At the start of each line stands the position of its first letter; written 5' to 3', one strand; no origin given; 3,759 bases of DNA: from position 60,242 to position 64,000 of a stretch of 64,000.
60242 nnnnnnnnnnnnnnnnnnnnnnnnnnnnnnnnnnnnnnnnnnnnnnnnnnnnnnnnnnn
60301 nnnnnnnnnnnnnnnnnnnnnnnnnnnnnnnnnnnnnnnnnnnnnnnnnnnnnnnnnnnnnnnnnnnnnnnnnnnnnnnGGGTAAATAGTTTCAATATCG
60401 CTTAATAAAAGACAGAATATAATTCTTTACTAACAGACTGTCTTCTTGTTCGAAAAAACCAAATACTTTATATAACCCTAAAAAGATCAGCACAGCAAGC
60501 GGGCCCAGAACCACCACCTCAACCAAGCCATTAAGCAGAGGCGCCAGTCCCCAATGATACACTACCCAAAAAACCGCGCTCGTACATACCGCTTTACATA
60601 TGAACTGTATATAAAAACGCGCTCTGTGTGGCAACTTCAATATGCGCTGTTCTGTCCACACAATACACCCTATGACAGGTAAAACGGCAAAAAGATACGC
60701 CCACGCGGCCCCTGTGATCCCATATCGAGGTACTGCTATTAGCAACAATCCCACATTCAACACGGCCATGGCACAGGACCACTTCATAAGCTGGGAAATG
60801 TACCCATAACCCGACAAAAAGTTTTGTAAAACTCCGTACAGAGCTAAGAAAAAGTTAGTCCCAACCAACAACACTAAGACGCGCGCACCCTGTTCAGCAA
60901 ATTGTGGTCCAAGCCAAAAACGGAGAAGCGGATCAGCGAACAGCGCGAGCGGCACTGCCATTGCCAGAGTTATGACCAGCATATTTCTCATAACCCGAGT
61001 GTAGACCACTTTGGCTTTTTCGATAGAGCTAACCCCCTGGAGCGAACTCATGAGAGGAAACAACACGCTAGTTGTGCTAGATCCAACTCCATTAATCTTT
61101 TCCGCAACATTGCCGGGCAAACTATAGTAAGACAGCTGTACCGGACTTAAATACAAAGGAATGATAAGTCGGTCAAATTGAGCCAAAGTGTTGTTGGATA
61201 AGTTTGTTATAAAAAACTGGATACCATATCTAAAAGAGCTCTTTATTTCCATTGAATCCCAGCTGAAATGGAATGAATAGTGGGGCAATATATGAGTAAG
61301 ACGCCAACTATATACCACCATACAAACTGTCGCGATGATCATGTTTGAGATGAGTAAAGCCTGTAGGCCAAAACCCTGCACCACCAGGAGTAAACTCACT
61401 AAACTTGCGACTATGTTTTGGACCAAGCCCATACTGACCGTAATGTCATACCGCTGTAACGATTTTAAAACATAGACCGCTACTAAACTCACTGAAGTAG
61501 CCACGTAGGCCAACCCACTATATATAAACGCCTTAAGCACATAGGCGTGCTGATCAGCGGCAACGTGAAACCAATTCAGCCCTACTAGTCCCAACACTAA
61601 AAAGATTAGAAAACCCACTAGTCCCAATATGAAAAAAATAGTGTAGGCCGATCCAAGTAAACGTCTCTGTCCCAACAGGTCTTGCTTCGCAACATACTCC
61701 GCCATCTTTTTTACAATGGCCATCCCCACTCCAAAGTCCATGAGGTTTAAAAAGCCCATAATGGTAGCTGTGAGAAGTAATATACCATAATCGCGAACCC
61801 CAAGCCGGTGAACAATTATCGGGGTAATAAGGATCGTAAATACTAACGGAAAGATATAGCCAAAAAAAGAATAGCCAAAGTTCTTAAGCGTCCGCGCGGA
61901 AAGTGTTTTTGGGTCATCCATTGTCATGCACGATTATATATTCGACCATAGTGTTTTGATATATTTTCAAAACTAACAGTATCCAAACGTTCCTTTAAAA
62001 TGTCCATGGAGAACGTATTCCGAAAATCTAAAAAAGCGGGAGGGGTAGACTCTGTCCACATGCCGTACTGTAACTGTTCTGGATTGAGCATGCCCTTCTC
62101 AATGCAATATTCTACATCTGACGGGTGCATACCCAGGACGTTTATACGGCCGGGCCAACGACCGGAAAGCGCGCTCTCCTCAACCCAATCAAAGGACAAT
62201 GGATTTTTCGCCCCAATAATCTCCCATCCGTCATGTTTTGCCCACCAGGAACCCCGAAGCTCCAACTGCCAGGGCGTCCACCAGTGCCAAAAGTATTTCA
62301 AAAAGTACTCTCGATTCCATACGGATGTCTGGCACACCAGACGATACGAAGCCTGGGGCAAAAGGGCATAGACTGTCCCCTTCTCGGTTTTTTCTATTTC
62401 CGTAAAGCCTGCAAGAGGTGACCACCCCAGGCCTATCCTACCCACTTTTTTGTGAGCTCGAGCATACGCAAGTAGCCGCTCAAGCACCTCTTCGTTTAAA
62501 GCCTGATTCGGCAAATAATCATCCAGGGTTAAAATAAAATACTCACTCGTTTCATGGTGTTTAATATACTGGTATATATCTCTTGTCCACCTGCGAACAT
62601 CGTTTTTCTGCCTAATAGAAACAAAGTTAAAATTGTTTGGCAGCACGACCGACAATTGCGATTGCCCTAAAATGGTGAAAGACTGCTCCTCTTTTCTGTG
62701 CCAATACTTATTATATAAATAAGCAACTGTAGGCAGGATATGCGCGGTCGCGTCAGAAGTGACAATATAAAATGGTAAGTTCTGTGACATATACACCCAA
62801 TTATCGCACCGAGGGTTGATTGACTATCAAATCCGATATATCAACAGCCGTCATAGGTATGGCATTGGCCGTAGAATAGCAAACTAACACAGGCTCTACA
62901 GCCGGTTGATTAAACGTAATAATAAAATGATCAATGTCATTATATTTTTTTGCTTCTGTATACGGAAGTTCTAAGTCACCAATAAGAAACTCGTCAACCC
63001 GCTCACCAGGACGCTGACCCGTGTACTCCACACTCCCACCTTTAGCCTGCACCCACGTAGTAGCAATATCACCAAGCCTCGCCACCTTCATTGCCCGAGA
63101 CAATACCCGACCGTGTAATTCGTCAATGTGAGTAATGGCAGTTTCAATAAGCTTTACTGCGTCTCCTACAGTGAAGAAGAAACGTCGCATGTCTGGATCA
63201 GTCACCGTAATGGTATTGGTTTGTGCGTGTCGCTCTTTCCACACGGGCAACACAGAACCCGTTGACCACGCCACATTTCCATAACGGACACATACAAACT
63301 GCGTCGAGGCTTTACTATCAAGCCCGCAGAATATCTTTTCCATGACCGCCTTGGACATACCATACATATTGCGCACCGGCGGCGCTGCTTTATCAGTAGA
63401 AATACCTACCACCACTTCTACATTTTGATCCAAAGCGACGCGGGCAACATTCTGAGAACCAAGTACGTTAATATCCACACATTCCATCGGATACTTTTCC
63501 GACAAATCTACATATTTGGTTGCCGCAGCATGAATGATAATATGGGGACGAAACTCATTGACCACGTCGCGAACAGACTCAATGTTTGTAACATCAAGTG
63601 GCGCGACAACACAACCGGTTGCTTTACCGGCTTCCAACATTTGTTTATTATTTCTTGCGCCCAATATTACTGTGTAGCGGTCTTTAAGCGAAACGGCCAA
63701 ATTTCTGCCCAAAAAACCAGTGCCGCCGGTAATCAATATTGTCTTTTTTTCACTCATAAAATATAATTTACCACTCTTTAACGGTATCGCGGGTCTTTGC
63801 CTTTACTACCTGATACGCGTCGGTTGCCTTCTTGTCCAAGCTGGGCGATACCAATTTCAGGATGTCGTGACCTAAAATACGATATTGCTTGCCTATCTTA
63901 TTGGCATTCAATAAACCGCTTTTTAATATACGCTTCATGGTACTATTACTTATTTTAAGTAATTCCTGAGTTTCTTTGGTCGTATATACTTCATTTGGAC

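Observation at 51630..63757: Twelve-gene glycan island with four methyltransferases and PseB/PseC-like amino-deoxy-sugar enzymes, co-directional with and running into the type IV pilus operon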

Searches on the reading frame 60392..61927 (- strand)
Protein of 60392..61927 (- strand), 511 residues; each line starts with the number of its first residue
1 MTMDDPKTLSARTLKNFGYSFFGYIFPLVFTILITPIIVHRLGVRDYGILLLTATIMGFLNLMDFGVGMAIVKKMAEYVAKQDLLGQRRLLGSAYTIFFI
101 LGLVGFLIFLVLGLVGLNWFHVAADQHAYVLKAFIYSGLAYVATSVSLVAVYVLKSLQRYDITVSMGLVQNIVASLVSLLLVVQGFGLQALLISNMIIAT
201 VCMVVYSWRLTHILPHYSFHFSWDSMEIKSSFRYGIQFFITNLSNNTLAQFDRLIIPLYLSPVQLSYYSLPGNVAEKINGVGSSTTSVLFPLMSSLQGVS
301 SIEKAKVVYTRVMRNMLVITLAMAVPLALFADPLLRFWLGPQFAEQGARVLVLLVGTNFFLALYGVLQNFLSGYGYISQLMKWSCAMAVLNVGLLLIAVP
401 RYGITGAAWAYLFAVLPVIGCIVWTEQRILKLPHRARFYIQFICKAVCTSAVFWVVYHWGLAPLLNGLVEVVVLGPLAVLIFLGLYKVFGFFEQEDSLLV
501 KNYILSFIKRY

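Call 3: search_protein_families(library=pfam, proteins=[window:60392-61927:-], max_evalue=0.01)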
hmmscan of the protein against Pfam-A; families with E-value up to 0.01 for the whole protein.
window:60392-61927:- (511 aa): 3 families
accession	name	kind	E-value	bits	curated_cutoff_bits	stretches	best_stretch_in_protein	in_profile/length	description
PF13440.11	Polysacc_synt_3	-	1.3e-23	84.1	23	1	42-345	6-290/293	Polysaccharide biosynthesis protein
PF01943.22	Polysacc_synt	-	5.2e-19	69.2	28.2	1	14-297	2-274/274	Polysaccharide biosynthesis protein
PF01554.23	MatE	-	3.2e-05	24.1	24.9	1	240-394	4-158/161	MatE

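Call 6: search_protein_families(library=ncbifam, proteins=[window:60392-61927:-], max_evalue=0.01)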
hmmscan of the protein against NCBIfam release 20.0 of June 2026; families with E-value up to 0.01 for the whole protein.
window:60392-61927:- (511 aa): 3 families
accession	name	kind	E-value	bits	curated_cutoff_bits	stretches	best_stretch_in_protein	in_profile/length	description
TIGR00797.1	matE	subfamily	2.4e-08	33.3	147.4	1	242-428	6-194/396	MATE family efflux transporter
NF050818.1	PolSacchBiosHfsF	equivalog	3.1e-06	26.5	700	1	131-483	109-454/468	polysaccharide biosynthesis protein HfsF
NF041503.1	WZX_like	subfamily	0.00064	18.9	300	1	20-337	2-337/429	O-unit flippase-like protein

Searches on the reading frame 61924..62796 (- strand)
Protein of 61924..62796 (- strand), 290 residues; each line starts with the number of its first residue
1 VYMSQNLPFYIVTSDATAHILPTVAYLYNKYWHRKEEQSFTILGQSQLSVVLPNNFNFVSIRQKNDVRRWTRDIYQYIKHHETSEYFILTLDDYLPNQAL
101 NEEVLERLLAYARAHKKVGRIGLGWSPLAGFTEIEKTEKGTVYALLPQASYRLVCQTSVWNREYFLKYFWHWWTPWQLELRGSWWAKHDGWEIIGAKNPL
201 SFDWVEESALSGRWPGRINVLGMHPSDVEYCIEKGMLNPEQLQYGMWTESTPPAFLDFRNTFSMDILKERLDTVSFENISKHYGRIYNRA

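Call 3: search_protein_families(library=pfam, proteins=[window:61924-62796:-], max_evalue=0.01)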
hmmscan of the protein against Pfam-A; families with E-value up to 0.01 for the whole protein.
window:61924-62796:- (290 aa): 0 families

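Call 6: search_protein_families(library=ncbifam, proteins=[window:61924-62796:-], max_evalue=0.01)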
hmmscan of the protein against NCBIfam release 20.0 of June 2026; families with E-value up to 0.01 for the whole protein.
window:61924-62796:- (290 aa): 0 families

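Call 15: search_solved_structures(query=window:61924-62796:-, max_evalue=1)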
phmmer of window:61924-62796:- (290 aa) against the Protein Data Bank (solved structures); distinct sequences matched with E-value up to 1: 1.
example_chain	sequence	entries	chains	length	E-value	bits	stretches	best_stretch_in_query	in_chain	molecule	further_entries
3fd2_A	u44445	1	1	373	0.094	15.2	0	39-74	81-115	Site-specific DNA endonuclease I-MsoI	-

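Call 42: find_homologous_proteins(query=window:61924-62796:-, max_evalue=0.001)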
Query window:61924-62796:- (290 aa): 32 proteins with E <= 0.001 among 432 candidates.
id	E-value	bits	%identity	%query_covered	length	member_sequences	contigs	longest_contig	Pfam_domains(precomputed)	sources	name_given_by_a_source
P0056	5.6e-200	681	100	99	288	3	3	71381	-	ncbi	-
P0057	1.8e-170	584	86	98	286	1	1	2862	-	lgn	-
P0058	2.2e-107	377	55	98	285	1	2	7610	-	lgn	-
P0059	2.2e-97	344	53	98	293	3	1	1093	-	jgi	-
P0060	3.9e-95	337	51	98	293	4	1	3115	-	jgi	-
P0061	1.0e-89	319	49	98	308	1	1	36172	-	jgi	jgi:hypothetical protein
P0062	5.8e-87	310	47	98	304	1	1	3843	-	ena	-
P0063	1.5e-85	305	47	97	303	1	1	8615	-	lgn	-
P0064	1.4e-84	302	48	98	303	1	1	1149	-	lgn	-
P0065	1.6e-84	302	52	88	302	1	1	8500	-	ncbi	-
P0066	1.9e-84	302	46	98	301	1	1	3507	-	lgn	-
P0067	1.5e-83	299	52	90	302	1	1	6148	-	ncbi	-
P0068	3.5e-83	297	52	88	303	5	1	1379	-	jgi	jgi:hypothetical protein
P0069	4.1e-83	297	47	98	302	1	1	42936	-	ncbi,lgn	-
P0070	4.1e-82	294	46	98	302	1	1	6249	-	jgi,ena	-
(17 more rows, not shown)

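Call 46: search_protein_families(library=pfam, alignment_id=A3, max_evalue=1)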
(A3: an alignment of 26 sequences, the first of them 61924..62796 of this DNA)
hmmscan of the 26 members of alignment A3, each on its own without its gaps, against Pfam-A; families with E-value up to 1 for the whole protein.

A. member 1, window:61924-62796:- (290 aa): 0 families

B. families by the number of members that match (of 26 scanned): 8 families
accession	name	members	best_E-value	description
PF23851.1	DUF7214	4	0.018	Domain of unknown function (DUF7214)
PF19272.4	ASMase_C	3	0.031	Acid sphingomyelin phosphodiesterase C-terminal region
PF09245.15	MA-Mit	1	0.0048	Mycoplasma arthritidis-derived mitogen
PF21812.2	DUF6881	1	0.066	Domain of unknown function (DUF6881)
PF23001.1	MBTP1_N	1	0.11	Membrane-bound Site-1 Protease Family N-terminal domain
PF04841.19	Vps16_N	1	0.12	Vps16, N-terminal region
PF02204.23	VPS9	1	0.17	Vacuolar sorting protein 9 (VPS9) domain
PF25263.1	DUF7863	1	0.19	Domain of unknown function (DUF7863)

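Call 50: find_encoding_contigs(protein=P0056, flank=10000, max_places=3)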
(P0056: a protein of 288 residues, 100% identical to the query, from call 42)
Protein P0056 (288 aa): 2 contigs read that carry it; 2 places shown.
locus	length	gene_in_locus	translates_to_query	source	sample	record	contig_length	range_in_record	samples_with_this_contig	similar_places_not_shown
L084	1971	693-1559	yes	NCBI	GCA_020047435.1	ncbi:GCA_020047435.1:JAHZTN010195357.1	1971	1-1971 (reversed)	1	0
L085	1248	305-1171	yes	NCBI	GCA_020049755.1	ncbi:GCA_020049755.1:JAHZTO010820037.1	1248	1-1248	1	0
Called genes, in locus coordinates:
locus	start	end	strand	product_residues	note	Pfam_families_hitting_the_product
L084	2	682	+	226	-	?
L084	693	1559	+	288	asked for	-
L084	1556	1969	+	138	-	?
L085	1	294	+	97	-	?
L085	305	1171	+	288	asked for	-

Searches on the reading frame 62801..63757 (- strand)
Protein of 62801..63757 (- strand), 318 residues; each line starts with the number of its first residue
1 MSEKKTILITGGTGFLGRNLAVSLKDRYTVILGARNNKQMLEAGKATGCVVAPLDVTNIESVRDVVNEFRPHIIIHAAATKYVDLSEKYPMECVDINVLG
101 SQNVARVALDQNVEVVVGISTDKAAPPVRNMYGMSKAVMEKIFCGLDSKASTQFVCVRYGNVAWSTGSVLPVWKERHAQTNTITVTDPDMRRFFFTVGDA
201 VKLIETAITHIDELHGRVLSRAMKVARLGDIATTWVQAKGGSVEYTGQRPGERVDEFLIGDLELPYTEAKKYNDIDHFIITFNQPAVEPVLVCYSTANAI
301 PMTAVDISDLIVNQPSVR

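Call 3: search_protein_families(library=pfam, proteins=[window:62801-63757:-], max_evalue=0.01)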
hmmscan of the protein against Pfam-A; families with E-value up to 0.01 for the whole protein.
window:62801-63757:- (318 aa): 11 families
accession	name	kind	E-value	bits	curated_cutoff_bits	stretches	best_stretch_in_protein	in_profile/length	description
PF02719.21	Polysacc_synt_2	-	4.5e-60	203.7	20.2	1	7-264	1-279/293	Polysaccharide biosynthesis protein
PF01370.27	Epimerase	-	2.1e-27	96.6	20.9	1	7-217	1-235/240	NAD dependent epimerase/dehydratase family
PF04321.23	RmlD_sub_bind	-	1.3e-17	64.2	27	1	6-122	2-102/287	RmlD substrate binding domain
PF16363.11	GDP_Man_Dehyd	-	1.4e-13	51.5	27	1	8-122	1-130/332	GDP-mannose 4,6 dehydratase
PF01073.25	3Beta_HSD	-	1.9e-09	37.4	22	1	8-127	1-122/280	3-beta hydroxysteroid dehydrogenase/isomerase family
PF07993.18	NAD_binding_4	-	1.2e-07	31.6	20.1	0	72-124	90-139/258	Male sterility protein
PF05368.20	NmrA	-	2e-06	28.1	27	1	3-68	1-69/298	NmrA-like family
PF00106.31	adh_short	-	4e-06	26.9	26.6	1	5-149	1-166/195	short chain dehydrogenase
PF13460.12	NAD_binding_10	-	4.8e-06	27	27.2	1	11-133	1-110/184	NAD(P)H-binding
PF08659.16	KR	-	5.4e-05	23.6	22.6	1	6-120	2-135/180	KR domain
PF13561.12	adh_short_C2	-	0.0012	18.9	27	1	33-141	26-152/236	Enoyl-(Acyl carrier protein) reductase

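Call 6: search_protein_families(library=ncbifam, proteins=[window:62801-63757:-], max_evalue=0.01)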
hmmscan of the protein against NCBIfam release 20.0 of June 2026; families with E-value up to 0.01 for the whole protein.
window:62801-63757:- (318 aa): 56 families (the best 25 are shown)
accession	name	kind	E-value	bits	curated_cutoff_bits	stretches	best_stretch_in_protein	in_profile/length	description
TIGR03589.1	PseB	equivalog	4e-47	160.7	407.75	1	1-268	1-271/324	UDP-N-acetylglucosamine 4,6-dehydratase (inverting)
TIGR04130.1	FnlA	equivalog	1.2e-34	119.8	730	1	1-261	1-267/337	UDP-N-acetylglucosamine 4,6-dehydratase/5-epimerase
TIGR01214.1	rmlD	equivalog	4.3e-17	62.1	224.05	1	6-122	1-101/285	dTDP-4-dehydrorhamnose reductase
TIGR02622.1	CDP_4_6_dhtase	equivalog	2.3e-15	56.6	278.45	1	3-125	3-133/352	CDP-glucose 4,6-dehydratase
TIGR01179.1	galE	equivalog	6.4e-14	51.5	262.3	1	7-164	2-178/332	UDP-glucose 4-epimerase GalE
TIGR01181.1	dTDP_gluc_dehyt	equivalog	2.6e-10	39.9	365.1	1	7-123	2-127/321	dTDP-glucose 4,6-dehydratase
NF041293.1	G6PDh_Azf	equivalog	2.2e-08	33.8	400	1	5-124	3-118/252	NAD-dependent glucose-6-phosphate dehydrogenase Azf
NF006073.0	PRK08219.1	equivalog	1.3e-07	31.6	218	1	3-109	2-114/227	SDR family oxidoreductase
TIGR03466.1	HpnA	hypoth_equivalog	1.6e-07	30.6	367.65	1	6-121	2-113/327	hopanoid-associated sugar epimerase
TIGR02197.1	heptose_epim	equivalog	1.7e-07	30.7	274.6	1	7-162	1-170/316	ADP-glyceromanno-heptose 6-epimerase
NF004765.0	PRK06101.1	equivalog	2.9e-07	29.9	406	1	5-141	2-150/241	SDR family oxidoreductase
NF004824.0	PRK06180.1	subfamily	1e-06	28.1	298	1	2-71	2-74/279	oxidoreductase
NF042422.1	oxyalk_red_OleD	equivalog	4.3e-06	26.3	580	1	7-122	3-111/329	2-alkyl-3-oxoalkanoate reductase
TIGR04180.1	EDH_00030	hypoth_equivalog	5.3e-06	25.7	475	1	7-122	1-122/297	NAD-dependent 4,6-dehydratase LegB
NF042423.1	oxyalk_red_Shew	equivalog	1.7e-05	24.1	580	1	4-122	8-119/331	2-alkyl-3-oxoalkanoate reductase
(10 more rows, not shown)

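Call 16: search_solved_structures(query=window:62801-63757:-, max_evalue=0.001)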
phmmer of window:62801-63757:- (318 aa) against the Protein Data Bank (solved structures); distinct sequences matched with E-value up to 0.001: 37.
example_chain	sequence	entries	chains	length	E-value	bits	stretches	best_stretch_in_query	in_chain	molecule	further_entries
3vvb_A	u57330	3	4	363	4.1e-36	128.3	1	4-261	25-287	CapE | Capsular polysaccharide synthesis enzyme Cap8E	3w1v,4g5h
3vvc_A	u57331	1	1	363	1.5e-35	126.5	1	4-261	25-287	Capsular polysaccharide synthesis enzyme Cap8E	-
4tqg_A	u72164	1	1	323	9.7e-35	123.8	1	4-296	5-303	Putative dTDP-d-glucose 4 6-dehydratase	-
4j2o_A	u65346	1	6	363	9e-33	117.4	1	3-265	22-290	UDP-N-acetylglucosamine 4,6-dehydratase/5-epimerase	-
2gn4_A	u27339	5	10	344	4e-31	112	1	3-261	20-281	UDP-GlcNAc C6 dehydratase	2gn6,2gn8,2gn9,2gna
5bjy_A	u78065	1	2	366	1.9e-28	103.1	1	50-261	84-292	WlaL protein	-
5bju_A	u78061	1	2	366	2.2e-27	99.7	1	50-261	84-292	WlaL protein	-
5bjw_A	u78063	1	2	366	7.9e-27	97.8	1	50-261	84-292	WlaL protein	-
5bjx_A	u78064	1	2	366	1.1e-26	97.4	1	50-261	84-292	WlaL protein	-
5bjv_A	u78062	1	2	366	6.9e-26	94.8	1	50-261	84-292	WlaL protein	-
6bwc_A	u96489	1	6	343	1.1e-24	90.8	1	4-258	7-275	Polysaccharide biosynthesis protein CapD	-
3pvz_A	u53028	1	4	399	1.7e-12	50.8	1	53-239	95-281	UDP-N-acetylglucosamine 4,6-dehydratase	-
3sc6_A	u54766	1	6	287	1.4e-09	41.2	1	54-123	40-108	dTDP-4-dehydrorhamnose reductase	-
9gpi_D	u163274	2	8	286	2.6e-08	37.1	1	5-116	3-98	dTDP-4-dehydrorhamnose reductase, putative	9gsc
1wvg_A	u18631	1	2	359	7.2e-08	35.6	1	5-125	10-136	CDP-glucose 4,6-dehydratase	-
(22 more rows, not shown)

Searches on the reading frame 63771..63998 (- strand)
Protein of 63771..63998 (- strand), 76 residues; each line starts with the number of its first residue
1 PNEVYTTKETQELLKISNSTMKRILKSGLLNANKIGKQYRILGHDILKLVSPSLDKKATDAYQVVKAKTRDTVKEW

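Call 108: search_protein_families(library=pfam, proteins=[window:63771-63998:-], max_evalue=0.01)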
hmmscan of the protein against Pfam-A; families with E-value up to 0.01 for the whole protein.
window:63771-63998:- (76 aa): 1 family
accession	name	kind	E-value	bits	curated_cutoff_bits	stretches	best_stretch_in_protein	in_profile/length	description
PF12728.13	HTH_17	-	7.2e-10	39.4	27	1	4-49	1-46/51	Helix-turn-helix domain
